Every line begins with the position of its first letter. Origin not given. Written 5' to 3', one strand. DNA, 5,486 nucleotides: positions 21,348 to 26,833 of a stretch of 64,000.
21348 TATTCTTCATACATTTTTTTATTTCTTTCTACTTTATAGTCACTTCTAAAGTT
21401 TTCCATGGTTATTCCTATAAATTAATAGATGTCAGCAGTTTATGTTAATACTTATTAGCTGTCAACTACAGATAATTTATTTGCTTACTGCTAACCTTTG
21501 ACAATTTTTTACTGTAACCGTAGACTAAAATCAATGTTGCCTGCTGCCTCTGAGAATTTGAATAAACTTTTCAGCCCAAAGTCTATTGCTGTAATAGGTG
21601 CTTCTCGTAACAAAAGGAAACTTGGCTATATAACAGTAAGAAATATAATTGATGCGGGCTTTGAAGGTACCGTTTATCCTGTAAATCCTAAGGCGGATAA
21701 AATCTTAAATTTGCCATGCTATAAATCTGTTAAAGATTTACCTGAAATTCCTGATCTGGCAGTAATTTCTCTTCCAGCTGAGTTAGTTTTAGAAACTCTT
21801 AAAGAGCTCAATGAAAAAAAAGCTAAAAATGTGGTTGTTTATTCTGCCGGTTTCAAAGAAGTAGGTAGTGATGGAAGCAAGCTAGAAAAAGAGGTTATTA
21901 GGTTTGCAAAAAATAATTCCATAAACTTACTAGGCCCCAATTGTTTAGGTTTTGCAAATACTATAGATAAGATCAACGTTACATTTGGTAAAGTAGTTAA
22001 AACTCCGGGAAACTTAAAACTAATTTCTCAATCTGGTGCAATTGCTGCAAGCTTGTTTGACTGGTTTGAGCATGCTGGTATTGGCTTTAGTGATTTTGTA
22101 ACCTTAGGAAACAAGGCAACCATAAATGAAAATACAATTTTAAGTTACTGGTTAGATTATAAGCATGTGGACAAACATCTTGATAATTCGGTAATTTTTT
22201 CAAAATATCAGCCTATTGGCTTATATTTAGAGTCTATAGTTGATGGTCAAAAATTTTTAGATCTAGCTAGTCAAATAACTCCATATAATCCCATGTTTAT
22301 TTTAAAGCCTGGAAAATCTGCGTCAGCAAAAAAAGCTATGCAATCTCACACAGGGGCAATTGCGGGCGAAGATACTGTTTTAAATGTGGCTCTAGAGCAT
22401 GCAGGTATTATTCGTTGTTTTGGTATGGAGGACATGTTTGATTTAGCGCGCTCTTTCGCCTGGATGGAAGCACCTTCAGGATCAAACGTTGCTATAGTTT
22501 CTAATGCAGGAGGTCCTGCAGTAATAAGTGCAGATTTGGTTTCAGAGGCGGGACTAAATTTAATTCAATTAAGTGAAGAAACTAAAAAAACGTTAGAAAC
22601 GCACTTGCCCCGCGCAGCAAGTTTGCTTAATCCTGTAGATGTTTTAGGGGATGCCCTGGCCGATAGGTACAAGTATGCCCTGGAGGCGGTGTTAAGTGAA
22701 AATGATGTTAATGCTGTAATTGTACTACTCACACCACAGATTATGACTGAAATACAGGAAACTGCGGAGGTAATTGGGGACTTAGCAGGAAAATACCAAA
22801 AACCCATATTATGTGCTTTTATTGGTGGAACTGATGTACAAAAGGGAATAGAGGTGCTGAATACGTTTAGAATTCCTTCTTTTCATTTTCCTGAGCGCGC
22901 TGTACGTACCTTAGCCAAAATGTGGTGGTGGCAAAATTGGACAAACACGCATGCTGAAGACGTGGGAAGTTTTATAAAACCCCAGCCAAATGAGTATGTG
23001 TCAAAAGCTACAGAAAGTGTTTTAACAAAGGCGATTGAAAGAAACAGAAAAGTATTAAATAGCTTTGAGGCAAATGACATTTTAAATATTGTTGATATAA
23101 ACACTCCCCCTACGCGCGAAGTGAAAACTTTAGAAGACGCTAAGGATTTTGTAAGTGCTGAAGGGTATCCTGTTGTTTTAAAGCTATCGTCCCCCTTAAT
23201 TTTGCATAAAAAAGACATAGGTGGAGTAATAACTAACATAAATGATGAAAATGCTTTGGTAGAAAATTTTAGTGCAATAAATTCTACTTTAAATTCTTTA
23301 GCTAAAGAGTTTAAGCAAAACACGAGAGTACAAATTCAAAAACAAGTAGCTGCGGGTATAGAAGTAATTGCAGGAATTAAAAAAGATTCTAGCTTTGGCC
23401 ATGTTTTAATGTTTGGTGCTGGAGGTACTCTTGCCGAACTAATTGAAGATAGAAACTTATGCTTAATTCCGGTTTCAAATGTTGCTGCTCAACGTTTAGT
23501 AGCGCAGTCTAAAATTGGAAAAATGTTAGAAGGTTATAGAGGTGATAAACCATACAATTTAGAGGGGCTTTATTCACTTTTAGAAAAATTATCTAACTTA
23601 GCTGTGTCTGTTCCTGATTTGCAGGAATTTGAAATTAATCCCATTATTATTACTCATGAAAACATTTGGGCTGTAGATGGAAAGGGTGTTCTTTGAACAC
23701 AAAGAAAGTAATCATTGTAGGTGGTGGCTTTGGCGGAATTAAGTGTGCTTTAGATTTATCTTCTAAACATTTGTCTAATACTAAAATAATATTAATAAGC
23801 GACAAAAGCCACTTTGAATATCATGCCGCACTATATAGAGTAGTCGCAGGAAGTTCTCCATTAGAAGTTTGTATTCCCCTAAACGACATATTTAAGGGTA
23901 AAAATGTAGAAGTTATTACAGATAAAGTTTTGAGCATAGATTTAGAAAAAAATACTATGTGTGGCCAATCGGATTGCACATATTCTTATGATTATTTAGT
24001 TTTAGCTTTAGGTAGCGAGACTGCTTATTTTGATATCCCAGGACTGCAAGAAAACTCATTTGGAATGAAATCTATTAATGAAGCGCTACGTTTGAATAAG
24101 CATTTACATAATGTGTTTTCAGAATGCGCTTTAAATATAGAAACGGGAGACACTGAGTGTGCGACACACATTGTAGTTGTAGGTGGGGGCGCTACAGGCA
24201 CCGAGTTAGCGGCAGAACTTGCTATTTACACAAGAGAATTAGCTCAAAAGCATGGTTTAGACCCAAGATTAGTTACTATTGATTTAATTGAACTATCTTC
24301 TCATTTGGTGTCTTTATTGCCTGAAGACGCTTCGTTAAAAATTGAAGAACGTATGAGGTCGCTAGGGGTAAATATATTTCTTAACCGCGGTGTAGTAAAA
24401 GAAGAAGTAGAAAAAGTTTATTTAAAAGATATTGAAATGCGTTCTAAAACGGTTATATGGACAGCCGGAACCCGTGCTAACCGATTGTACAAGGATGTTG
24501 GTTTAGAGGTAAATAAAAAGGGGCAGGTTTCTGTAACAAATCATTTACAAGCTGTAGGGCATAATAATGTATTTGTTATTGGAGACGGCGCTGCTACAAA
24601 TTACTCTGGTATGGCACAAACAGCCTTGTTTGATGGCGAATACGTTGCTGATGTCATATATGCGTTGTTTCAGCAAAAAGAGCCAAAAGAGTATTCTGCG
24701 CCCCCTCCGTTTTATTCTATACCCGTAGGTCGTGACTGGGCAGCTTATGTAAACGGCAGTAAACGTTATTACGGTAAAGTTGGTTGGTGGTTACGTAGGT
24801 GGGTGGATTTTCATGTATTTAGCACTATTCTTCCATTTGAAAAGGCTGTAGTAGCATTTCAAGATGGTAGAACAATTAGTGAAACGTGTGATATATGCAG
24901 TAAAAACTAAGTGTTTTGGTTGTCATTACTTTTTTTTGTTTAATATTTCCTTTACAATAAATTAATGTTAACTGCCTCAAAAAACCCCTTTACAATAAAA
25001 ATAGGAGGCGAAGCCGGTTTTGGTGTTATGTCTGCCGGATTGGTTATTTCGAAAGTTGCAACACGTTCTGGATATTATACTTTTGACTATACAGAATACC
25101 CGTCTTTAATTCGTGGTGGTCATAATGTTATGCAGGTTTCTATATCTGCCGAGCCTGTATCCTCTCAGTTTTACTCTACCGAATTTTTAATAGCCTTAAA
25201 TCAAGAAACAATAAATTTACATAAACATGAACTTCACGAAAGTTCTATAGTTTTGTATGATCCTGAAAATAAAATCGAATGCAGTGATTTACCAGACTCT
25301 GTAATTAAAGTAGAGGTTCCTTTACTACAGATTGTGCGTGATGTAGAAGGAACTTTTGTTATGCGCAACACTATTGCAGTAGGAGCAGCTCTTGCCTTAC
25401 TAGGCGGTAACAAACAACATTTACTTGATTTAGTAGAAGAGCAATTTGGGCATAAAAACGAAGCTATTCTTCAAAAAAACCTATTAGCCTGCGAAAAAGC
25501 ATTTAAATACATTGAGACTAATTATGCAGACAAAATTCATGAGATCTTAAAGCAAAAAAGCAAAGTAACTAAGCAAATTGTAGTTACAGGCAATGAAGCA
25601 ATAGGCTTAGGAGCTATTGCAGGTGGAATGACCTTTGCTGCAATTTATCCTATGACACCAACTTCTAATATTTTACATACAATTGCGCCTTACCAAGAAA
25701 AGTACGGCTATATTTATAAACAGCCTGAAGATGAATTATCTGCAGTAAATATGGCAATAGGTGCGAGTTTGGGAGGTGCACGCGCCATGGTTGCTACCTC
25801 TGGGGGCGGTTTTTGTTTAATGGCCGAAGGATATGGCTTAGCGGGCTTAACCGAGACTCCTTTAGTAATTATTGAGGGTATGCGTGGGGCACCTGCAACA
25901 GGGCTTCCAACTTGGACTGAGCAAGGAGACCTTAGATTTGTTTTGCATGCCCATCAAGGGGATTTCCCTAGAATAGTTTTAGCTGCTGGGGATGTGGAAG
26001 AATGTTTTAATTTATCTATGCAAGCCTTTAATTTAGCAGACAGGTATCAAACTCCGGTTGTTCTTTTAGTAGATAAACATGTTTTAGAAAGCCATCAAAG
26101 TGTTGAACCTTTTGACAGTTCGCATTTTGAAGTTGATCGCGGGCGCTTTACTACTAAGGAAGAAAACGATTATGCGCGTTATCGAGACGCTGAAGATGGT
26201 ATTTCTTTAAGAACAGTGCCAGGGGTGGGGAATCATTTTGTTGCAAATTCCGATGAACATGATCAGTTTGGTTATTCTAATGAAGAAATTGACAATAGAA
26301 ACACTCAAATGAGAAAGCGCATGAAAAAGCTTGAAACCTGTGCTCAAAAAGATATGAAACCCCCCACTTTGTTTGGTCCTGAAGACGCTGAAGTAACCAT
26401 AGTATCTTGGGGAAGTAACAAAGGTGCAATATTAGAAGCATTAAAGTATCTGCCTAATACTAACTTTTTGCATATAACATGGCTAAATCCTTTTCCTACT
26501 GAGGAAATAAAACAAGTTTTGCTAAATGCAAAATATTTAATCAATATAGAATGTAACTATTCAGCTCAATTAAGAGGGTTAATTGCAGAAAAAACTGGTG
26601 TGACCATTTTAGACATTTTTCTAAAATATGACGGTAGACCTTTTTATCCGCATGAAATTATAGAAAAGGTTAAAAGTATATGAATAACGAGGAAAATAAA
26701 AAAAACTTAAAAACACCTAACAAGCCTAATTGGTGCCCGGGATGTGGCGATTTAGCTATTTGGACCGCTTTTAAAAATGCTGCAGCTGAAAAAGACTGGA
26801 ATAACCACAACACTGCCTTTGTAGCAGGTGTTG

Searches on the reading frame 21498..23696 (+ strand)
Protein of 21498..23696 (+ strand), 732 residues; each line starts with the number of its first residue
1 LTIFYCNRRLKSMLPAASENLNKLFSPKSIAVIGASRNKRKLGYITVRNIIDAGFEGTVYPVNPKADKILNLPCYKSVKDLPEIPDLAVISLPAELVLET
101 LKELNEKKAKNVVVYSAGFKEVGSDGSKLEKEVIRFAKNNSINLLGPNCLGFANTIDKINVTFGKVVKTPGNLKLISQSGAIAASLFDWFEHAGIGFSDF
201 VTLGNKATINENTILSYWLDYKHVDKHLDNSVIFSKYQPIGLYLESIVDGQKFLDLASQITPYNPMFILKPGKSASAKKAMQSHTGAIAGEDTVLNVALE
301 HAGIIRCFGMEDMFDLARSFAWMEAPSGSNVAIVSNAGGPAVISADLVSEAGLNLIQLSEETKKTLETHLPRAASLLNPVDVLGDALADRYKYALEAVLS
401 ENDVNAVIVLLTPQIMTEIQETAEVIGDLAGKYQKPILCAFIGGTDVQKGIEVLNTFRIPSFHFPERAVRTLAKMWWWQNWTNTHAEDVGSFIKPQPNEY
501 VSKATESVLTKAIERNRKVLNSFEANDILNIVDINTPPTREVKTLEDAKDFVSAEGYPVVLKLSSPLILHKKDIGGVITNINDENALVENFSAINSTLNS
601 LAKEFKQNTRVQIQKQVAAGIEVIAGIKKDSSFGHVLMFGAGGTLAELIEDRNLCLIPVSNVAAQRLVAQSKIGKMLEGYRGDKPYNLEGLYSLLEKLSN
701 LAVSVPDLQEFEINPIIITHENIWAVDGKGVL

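Call 9: search_protein_families(library=pfam, proteins=[window:21498-23696:+], max_evalue=0.001)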
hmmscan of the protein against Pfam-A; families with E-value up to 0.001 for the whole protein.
window:21498-23696:+ (732 aa): 5 families
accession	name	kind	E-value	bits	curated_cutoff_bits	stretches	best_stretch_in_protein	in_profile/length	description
PF13549.11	ATP-grasp_5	-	2.7e-59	200.7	27.6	1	511-728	1-217/221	ATP-grasp domain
PF13607.11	Succ_CoA_lig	-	2.4e-36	125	27.4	1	170-319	1-137/138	Succinyl-CoA ligase like flavodoxin domain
PF13380.12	CoA_binding_2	-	3.4e-25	89.2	22.8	1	28-154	1-115/116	CoA binding domain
PF02629.25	CoA_binding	-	5.9e-15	56.2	22.3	1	26-118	2-97/97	CoA binding domain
PF19045.5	Ligase_CoA_2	-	6.3e-10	39.8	23.7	1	331-478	1-154/162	Ligase-CoA domain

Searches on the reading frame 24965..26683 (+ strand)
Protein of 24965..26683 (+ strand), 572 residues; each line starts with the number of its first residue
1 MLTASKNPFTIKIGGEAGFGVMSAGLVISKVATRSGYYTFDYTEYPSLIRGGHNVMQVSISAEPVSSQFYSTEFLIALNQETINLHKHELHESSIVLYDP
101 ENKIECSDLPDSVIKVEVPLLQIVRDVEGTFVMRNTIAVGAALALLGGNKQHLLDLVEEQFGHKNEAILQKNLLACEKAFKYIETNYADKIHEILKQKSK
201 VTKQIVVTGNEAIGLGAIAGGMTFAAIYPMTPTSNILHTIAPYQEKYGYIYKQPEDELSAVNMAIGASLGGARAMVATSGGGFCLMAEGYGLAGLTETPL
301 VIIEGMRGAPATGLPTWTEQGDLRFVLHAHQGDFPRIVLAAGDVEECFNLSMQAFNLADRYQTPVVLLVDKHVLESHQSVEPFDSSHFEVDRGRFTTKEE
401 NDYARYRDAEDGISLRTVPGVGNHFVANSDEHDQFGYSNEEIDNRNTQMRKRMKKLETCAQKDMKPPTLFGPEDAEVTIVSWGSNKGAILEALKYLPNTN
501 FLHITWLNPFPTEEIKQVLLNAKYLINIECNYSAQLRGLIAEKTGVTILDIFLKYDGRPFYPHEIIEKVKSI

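Call 9: search_protein_families(library=pfam, proteins=[window:24965-26683:+], max_evalue=0.001)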
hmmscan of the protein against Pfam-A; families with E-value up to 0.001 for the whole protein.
window:24965-26683:+ (572 aa): 3 families
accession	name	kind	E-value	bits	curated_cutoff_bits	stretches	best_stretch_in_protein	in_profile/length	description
PF01855.24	POR_N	-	1.7e-52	178.9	27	1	216-418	2-196/231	Pyruvate flavodoxin/ferredoxin oxidoreductase, thiamine diP-bdg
PF01558.24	POR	-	8.5e-30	104.6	27.4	1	18-180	2-172/173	Pyruvate ferredoxin/flavodoxin oxidoreductase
PF17147.9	PFOR_II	-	2.5e-05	25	27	1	475-542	1-72/102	Pyruvate:ferredoxin oxidoreductase core domain II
